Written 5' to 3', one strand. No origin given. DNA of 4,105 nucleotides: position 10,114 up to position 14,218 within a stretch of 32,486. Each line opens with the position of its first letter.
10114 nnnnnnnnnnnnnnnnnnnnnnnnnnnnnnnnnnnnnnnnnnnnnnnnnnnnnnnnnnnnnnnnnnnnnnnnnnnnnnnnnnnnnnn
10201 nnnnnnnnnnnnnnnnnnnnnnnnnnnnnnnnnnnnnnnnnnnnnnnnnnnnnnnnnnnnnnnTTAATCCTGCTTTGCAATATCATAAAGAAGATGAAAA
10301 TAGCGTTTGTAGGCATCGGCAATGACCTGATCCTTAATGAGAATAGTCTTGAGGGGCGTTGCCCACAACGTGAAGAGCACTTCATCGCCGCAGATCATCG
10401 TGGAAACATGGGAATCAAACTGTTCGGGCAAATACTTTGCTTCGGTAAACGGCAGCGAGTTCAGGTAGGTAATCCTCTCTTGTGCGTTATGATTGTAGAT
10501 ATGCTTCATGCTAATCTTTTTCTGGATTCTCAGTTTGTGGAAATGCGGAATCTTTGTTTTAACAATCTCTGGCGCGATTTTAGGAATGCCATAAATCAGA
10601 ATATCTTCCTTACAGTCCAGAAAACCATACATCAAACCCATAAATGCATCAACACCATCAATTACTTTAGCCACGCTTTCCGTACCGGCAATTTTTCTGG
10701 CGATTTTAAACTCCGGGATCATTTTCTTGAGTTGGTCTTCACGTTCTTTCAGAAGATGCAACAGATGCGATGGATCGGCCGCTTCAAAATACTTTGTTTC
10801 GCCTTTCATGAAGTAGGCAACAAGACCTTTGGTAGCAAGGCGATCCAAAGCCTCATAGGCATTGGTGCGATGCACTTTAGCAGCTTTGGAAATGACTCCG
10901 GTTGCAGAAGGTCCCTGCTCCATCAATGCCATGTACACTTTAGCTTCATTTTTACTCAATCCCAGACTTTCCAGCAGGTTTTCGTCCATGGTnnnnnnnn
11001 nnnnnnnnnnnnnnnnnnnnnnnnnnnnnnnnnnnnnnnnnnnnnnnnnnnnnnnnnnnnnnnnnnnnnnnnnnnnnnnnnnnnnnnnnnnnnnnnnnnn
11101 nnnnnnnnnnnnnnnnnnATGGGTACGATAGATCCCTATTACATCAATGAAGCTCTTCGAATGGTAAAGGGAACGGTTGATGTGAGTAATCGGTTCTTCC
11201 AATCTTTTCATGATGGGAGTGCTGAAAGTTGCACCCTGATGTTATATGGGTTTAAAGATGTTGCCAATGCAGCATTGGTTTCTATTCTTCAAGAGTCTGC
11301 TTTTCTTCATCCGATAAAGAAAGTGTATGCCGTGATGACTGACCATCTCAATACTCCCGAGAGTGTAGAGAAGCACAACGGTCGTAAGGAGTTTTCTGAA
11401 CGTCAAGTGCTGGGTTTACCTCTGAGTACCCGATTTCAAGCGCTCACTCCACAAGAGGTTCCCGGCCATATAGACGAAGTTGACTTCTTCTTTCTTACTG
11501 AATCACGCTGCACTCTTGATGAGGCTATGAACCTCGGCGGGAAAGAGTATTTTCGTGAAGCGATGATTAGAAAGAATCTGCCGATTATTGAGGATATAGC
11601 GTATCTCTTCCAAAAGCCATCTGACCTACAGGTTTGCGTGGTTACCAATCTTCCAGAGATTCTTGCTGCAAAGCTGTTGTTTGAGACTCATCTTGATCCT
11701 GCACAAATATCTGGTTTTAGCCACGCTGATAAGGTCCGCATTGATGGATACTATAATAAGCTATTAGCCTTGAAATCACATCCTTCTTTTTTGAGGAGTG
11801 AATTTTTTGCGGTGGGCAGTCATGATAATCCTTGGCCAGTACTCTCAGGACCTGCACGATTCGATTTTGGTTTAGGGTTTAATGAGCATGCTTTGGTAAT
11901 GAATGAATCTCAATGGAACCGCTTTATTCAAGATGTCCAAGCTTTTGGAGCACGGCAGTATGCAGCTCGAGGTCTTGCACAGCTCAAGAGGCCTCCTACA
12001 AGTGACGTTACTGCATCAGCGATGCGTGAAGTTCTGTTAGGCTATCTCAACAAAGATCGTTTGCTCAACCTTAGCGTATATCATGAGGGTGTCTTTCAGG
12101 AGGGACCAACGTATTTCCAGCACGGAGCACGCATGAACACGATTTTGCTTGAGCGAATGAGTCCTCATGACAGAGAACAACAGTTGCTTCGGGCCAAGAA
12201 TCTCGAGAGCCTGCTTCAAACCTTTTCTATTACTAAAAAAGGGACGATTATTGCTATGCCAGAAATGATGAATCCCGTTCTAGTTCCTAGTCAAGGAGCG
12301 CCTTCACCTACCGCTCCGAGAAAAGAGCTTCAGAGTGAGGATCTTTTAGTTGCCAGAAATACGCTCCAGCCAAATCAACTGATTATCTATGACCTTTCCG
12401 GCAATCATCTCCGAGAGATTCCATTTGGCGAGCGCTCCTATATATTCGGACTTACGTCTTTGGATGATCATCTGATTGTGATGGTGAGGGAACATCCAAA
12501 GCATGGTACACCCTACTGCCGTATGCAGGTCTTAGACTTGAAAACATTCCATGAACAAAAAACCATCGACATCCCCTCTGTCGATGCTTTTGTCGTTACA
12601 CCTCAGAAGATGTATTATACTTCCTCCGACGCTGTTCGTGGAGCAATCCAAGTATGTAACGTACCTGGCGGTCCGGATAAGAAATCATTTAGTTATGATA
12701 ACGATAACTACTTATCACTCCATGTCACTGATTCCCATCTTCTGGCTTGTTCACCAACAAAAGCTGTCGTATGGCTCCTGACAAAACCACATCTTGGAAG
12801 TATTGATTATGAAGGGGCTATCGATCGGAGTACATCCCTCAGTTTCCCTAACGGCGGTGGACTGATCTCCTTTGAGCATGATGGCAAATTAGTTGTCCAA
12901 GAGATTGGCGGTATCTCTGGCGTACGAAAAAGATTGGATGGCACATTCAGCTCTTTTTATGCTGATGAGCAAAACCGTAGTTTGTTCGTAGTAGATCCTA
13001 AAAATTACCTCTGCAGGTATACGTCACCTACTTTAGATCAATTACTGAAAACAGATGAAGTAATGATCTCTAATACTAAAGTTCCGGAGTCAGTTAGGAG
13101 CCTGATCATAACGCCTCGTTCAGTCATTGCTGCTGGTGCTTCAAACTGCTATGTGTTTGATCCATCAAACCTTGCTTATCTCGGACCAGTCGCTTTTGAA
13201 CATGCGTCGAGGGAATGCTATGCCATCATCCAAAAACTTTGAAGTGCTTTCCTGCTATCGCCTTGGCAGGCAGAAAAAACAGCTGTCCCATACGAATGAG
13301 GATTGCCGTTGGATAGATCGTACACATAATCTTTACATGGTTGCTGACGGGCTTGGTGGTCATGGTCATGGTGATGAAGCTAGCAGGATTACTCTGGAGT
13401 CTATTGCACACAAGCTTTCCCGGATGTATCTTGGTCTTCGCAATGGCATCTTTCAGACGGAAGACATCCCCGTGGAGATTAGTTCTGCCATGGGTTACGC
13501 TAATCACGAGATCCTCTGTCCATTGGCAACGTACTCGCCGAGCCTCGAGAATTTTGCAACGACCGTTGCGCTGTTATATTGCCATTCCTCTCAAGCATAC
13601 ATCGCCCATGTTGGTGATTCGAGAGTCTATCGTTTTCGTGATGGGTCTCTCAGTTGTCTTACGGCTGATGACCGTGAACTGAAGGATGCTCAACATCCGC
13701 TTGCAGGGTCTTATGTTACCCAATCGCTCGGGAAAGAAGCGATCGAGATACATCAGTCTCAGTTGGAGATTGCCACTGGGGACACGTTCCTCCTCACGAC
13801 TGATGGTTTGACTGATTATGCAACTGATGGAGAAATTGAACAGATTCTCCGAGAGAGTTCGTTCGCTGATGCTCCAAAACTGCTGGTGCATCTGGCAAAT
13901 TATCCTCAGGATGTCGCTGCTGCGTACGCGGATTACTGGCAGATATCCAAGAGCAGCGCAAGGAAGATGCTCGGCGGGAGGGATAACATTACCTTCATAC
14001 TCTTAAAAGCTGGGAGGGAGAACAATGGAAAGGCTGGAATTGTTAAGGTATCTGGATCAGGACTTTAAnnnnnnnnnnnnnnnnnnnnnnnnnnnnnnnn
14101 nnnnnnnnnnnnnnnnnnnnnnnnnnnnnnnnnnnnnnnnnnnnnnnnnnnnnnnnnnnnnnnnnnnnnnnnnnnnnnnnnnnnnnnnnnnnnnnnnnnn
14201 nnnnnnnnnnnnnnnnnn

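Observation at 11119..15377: Signalling module: LDH/MDH-like::beta-propeller fusion, PP2C phosphatase and Hanks kinase with overlapping genes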

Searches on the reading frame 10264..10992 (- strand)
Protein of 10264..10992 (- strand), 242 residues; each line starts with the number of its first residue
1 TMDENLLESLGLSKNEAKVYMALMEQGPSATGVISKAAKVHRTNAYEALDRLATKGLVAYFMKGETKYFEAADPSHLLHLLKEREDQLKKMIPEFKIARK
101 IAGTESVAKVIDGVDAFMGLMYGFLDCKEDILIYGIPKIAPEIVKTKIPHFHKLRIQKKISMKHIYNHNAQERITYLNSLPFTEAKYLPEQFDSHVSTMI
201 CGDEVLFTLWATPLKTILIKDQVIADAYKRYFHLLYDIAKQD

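Call 4: search_protein_families(library=pfam, proteins=[window:10264-10893:-], max_evalue=0.1)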
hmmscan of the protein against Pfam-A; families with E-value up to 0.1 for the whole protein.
window:10264-10893:- (209 aa): 3 families
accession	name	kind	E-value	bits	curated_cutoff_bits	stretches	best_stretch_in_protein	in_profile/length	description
PF01978.25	TrmB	-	3.3e-05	24.1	25.6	1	1-41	28-67/68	Sugar-specific transcriptional regulator TrmB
PF25284.1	DUF7874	-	0.03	14.9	30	0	120-194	40-112/136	Family of unknown function (DUF7874)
PF14511.12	RE_EcoO109I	-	0.071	13.3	22.5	0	52-90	117-152/198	Type II restriction endonuclease EcoO109I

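Call 47: find_related_loci(query=window:10264-10989:-, collection=genome_contigs, flank=6000)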
Query window:10264-10989:- (241 aa) in genome_contigs; peptide patterns used: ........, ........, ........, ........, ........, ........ (x = any residue, [..] = any of these).
46 stretches matched a pattern; 5 encode a relative of the query (tblastn E <= 1e-3); 5 distinct loci.
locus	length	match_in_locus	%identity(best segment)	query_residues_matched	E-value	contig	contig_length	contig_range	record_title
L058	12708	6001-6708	55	3-238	4e-88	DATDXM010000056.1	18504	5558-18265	MAG TPA_asm: Candidatus Nanoarchaeia archaeon isolate SMAG_U8139 k141_376277, whole genome shotgun sequence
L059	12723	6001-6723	53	1-241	6e-86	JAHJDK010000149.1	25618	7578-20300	MAG: Nanoarchaeota archaeon isolate Modern_marine.mb.57 Modern_marine.mb.57_k141_1496639, whole genome shotgun sequence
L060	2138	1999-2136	57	1-46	5e-12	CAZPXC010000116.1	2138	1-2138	MAG TPA_asm: uncultured Methanosarcinales archaeon isolate binchicken_co151_549 genome assembly, contig: NODE_132870_len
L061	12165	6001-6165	46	4-58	4e-9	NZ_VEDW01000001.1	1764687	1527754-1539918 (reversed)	Bacillus cereus strain DE0191 NODE_1_length_1764687_cov_13.705316, whole genome shotgun sequence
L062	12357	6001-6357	29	6-118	2e-7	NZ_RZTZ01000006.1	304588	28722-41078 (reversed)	Niallia taxi strain M5HDSG1-1 Scaffold6_1, whole genome shotgun sequence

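Call 60: search_protein_families(library=padloc, proteins=[window:10264-10992:-], max_evalue=0.01)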
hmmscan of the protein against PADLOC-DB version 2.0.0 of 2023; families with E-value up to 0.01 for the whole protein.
window:10264-10992:- (242 aa): 1 family
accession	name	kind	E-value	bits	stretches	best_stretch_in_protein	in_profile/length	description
PDLC01438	Csa3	-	0.007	14.4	1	13-90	147-222/305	"CAS-I,CAS-II,CAS-III,CAS-IV,CAS-V,CAS-VI; associated_signaling"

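Call 61: search_protein_families(library=phrogs, proteins=[window:10264-10992:-], max_evalue=0.01)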
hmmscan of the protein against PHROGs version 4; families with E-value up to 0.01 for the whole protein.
window:10264-10992:- (242 aa): 0 families

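Call 96: search_protein_families(library=pfam, proteins=[window:10264-10989:-], max_evalue=0.1)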
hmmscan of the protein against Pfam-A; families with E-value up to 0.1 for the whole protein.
window:10264-10989:- (241 aa): 4 families
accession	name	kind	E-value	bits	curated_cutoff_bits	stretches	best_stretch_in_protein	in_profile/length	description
PF01978.25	TrmB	-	3.4e-16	59.3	25.6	1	6-73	1-67/68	Sugar-specific transcriptional regulator TrmB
PF01325.25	Fe_dep_repress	-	0.031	14.9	26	1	18-59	13-54/60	Iron dependent repressor, N-terminal DNA binding domain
PF25284.1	DUF7874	-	0.042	14.4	30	0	152-226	40-112/136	Family of unknown function (DUF7874)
PF14511.12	RE_EcoO109I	-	0.07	13.3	22.5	0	84-122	117-152/198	Type II restriction endonuclease EcoO109I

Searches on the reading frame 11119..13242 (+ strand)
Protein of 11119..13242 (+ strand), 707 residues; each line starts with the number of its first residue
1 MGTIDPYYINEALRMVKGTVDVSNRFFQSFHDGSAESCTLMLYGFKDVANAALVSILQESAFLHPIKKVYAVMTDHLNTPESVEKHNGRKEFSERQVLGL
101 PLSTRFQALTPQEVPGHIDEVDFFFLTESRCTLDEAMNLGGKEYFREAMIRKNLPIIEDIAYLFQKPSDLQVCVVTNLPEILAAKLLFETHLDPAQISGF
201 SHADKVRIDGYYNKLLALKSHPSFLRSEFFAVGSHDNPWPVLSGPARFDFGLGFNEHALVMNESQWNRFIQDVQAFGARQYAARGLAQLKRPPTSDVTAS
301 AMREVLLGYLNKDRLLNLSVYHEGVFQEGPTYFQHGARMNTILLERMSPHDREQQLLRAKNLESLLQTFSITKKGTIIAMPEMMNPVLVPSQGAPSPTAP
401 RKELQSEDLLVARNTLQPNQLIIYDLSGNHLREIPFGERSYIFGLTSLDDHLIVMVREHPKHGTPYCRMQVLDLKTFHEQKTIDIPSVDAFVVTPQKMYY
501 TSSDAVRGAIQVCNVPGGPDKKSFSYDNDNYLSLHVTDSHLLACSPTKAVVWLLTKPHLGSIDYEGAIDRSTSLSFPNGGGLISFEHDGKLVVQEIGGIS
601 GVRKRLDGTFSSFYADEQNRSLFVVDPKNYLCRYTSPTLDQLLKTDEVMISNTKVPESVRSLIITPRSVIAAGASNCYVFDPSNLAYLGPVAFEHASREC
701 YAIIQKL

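Call 4: search_protein_families(library=pfam, proteins=[window:11119-13242:+], max_evalue=0.1)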
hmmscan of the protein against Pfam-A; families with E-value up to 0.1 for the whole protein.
window:11119-13242:+ (707 aa): 0 families

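Call 6: search_solved_structures(query=window:11119-13242:+, max_evalue=10, show_alignments=2)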
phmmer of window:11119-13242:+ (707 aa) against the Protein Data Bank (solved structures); distinct sequences matched with E-value up to 10: 3.
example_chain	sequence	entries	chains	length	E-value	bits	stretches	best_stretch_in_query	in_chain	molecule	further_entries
9sa7_A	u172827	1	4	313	0.019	16.6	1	146-327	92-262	L-2-hydroxycarboxylate dehydrogenase (NAD(P)(+))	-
9sc9_A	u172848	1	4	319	0.022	16.4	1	146-327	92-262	L-2-hydroxycarboxylate dehydrogenase (NAD(P)(+))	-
9s3k_A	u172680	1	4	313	1.2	10.7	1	148-324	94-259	Malate dehydrogenase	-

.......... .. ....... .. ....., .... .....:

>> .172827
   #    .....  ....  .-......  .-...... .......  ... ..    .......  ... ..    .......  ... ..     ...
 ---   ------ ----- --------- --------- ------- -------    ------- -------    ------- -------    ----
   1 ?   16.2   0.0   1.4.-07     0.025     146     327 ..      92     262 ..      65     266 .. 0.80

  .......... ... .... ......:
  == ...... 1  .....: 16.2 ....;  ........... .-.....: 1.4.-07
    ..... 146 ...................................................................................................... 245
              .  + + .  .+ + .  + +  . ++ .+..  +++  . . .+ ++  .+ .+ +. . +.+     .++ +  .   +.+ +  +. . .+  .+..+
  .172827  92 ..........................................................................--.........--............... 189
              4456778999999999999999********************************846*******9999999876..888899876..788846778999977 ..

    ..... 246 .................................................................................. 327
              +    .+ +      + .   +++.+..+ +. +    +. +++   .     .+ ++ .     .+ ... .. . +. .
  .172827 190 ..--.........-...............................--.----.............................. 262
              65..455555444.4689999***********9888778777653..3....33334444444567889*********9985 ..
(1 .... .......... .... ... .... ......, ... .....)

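Call 7: find_homologous_proteins(query=window:11119-13242:+, max_evalue=0.001)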
Query window:11119-13242:+: the 8000 candidates sharing most words with the query were scored; none scored E <= 0.001.

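Call 31: predict_structure(protein=window:11119-13242:+)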
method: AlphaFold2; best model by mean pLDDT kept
length: 707 residues; sequences in the alignment: 1
mean_pLDDT: 35.6   pTM: 0.26
mean pLDDT of the five models: 35.6, 29.6, 29.3, 27.9, 25.2
residues with pLDDT >= 90: 0; 70-90: 0; 50-70: 47; < 50: 660
segments of 3 or more residues with pLDDT < 50: 1-116, 118-417, 426-429, 442-451, 464-467, 476-662, 665-667, 672-677, 681-707
pLDDT, mean of each block of 10 residues (from residue 1): 28 29 33 39 44 46 44 38 32 28 29 41 37 32 32 31 30 34 34 33 26 29 24 23 24 28 40 38 35 35 37 29 29 36 38 40 33 27 26 28 37 47 51 60 45 52 50 48 31 28 26 35 33 31 28 30 29 31 33 34 32 42 39 42 41 37 49 49 43 39 40
secondary structure, 60 per line:
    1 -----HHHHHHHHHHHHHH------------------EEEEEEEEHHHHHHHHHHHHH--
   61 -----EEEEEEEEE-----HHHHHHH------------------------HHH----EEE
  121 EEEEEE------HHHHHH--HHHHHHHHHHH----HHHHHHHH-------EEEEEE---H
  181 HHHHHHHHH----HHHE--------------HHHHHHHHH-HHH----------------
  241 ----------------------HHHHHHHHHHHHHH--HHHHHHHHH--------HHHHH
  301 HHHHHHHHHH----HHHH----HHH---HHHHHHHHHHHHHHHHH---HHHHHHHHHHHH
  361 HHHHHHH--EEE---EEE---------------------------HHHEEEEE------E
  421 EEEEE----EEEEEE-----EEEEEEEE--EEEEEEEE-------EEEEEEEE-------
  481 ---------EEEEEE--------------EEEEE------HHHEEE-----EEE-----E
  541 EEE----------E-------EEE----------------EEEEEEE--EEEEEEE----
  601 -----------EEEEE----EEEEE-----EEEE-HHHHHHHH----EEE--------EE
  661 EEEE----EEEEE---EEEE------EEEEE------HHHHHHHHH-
elements in order (helices of 4 or more, strands of 3 or more residues): H6-19 E38-45 H46-58 E66-74 H80-86 E118-126 H133-138 H141-151 H156-163 E171-176 H180-189 H212-220 H263-276 H279-287 H296-310 H315-318 H329-345 H349-367 E370-372 E376-378 E409-413 E420-425 E430-435 E441-448 E451-458 E466-473 E490-495 E510-514 E524-526 E532-534 E540-543 E562-564 E581-587 E590-596 E612-616 E621-625 E631-634 H636-643 E648-650 E659-664 E669-673 E677-680 E687-691 H698-706

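Call 39: search_protein_representatives(protein=window:11119-13242:+)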
Query: 707 residues. Proteins with E-value up to 0.001 (for the whole library): 16; up to 1e-10: 7; up to 1e-30: 2. The best 16 are listed.
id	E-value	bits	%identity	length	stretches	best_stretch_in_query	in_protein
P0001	9.0e-34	133.4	31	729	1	35-397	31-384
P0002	4.6e-31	124.4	32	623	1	25-403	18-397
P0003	2.1e-30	122.3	31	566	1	37-421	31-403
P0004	2.1e-25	105.7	32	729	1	33-367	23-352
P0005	1.3e-23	99.7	29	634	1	31-401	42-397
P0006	6.4e-17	77.7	33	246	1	36-254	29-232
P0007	5.3e-13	64.7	30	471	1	35-353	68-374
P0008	4.2e-08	48.6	29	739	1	108-378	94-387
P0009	4.2e-07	45.2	30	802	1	39-336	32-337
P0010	1.5e-06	43.4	26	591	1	145-371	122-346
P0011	1.8e-05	39.8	23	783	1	20-371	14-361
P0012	9.0e-05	37.5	33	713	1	102-248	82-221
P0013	1.8e-04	36.5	27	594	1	38-245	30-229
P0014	3.3e-04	35.7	28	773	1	106-242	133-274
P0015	3.8e-04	35.5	30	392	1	79-236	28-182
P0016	5.3e-04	35.0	27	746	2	36-245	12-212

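Call 60: search_protein_families(library=padloc, proteins=[window:11119-13242:+], max_evalue=0.01)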
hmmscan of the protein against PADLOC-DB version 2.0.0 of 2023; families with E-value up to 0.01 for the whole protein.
window:11119-13242:+ (707 aa): 0 families

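Call 61: search_protein_families(library=phrogs, proteins=[window:11119-13242:+], max_evalue=0.01)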
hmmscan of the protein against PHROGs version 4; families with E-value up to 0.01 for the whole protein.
window:11119-13242:+ (707 aa): 0 families

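Call 87: list_cluster_members(proteins=[window:11119-13239:+, P0001, P0004, P0009, P0011, P0002, P0016])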
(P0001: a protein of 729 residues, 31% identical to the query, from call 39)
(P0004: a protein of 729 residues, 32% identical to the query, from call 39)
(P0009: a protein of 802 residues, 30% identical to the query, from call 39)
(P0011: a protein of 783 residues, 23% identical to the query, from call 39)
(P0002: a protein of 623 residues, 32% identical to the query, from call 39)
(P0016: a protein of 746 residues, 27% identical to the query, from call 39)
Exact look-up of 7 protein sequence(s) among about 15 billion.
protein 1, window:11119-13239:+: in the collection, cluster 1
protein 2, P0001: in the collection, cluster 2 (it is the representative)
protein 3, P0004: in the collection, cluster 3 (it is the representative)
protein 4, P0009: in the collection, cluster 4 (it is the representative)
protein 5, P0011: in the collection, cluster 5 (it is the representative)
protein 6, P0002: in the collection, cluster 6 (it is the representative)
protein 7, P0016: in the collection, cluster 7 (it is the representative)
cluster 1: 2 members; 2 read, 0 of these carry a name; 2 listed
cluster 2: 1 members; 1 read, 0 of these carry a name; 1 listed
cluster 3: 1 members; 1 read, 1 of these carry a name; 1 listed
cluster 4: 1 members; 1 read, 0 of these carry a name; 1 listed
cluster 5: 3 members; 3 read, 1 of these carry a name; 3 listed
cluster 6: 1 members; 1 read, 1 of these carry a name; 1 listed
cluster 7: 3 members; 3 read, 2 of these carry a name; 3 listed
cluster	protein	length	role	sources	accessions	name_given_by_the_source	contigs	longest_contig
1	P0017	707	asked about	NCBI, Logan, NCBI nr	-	-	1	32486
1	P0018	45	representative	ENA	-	-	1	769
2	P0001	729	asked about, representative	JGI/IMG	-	-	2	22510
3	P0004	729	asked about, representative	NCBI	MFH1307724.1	MAG: hypothetical protein ABIH72_02640 [archaeon]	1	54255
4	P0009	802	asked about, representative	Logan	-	-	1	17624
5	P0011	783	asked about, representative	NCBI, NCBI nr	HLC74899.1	MAG TPA: hypothetical protein VJH88_03520 [Candidatus Nanoarchaeia archaeon] | hypothetical protein [Candidatus Nanoarchaeia archaeon]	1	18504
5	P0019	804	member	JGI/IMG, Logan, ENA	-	-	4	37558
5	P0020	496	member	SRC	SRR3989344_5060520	-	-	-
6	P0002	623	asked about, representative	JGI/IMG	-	hypothetical protein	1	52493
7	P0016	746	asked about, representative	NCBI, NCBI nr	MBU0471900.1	MAG: hypothetical protein KKF65_04695 [Nanoarchaeota archaeon] | hypothetical protein [Nanoarchaeota archaeon]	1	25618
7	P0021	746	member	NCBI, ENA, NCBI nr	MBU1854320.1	MAG: hypothetical protein KKF89_01235 [Nanoarchaeota archaeon] | hypothetical protein [Nanoarchaeota archaeon]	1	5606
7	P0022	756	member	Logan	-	-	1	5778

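Call 99: find_encoding_contigs(protein=P0001, flank=10000, max_places=2)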
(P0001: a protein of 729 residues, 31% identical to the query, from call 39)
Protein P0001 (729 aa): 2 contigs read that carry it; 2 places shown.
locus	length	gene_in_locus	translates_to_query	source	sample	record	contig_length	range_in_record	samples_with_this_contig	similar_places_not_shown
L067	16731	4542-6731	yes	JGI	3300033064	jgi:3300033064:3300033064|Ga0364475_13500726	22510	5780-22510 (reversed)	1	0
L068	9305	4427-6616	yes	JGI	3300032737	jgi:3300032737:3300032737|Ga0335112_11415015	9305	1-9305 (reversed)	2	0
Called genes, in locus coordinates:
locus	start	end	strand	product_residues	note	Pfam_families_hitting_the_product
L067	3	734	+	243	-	?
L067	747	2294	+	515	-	-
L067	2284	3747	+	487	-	-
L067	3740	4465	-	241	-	PF01978:TrmB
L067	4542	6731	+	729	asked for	-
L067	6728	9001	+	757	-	PF00069:Pkinase, PF03109:ABC1 (faint), PF07714:PK_Tyr_Ser-Thr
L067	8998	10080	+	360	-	-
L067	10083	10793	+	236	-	-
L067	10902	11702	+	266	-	PF01909:NTP_transf_2, PF18765:Polbeta (weak)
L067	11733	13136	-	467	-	-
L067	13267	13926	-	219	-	PF04467:DUF483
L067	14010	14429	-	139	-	-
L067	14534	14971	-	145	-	-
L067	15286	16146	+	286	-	PF00800:PDT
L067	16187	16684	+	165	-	-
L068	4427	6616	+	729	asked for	-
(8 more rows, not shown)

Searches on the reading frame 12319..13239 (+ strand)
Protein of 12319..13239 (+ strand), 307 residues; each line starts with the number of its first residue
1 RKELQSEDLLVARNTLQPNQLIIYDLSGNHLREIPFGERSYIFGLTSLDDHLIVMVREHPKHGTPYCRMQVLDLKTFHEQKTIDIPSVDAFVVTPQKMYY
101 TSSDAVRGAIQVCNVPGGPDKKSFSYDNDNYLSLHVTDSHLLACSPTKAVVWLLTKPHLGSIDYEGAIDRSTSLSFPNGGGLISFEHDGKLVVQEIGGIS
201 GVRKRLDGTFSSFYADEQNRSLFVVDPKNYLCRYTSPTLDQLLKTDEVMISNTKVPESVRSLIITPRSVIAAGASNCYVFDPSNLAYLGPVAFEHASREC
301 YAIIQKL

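Call 66: search_protein_families(library=pfam, proteins=[window:12319-13239:+], max_evalue=1)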
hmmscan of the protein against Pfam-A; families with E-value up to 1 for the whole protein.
window:12319-13239:+ (307 aa): 0 families

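Call 68: search_solved_structures(query=window:12319-13239:+, max_evalue=10)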
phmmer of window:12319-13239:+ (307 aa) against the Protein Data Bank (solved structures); distinct sequences matched with E-value up to 10: 0.

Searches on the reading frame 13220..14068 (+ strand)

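Call 4: search_protein_families(library=pfam, proteins=[window:13220-14068:+], max_evalue=0.1)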
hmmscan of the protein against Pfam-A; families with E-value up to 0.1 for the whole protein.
window:13220-14068:+ (282 aa): 3 families
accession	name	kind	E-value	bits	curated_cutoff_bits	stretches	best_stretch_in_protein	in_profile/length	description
PF13672.11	PP2C_2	-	1.6e-14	54.4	24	1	29-204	16-181/209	Protein phosphatase 2C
PF07228.17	SpoIIE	-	0.00019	21.9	25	1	111-208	59-145/192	Stage II sporulation protein E (SpoIIE)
PF00481.26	PP2C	-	0.0017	18.6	20.3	0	114-143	102-131/255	Protein phosphatase 2C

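Call 60: search_protein_families(library=padloc, proteins=[window:13220-14068:+], max_evalue=0.01)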
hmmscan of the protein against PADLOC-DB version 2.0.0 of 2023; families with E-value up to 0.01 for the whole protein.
window:13220-14068:+ (282 aa): 0 families

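Call 61: search_protein_families(library=phrogs, proteins=[window:13220-14068:+], max_evalue=0.01)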
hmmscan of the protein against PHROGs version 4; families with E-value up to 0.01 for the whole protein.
window:13220-14068:+ (282 aa): 2 families
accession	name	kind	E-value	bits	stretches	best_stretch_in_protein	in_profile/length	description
phrog_5650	-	unknown function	1.2e-08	35.1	1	32-214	302-485/565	-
phrog_17277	-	unknown function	4e-08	33.4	1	38-203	67-225/375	-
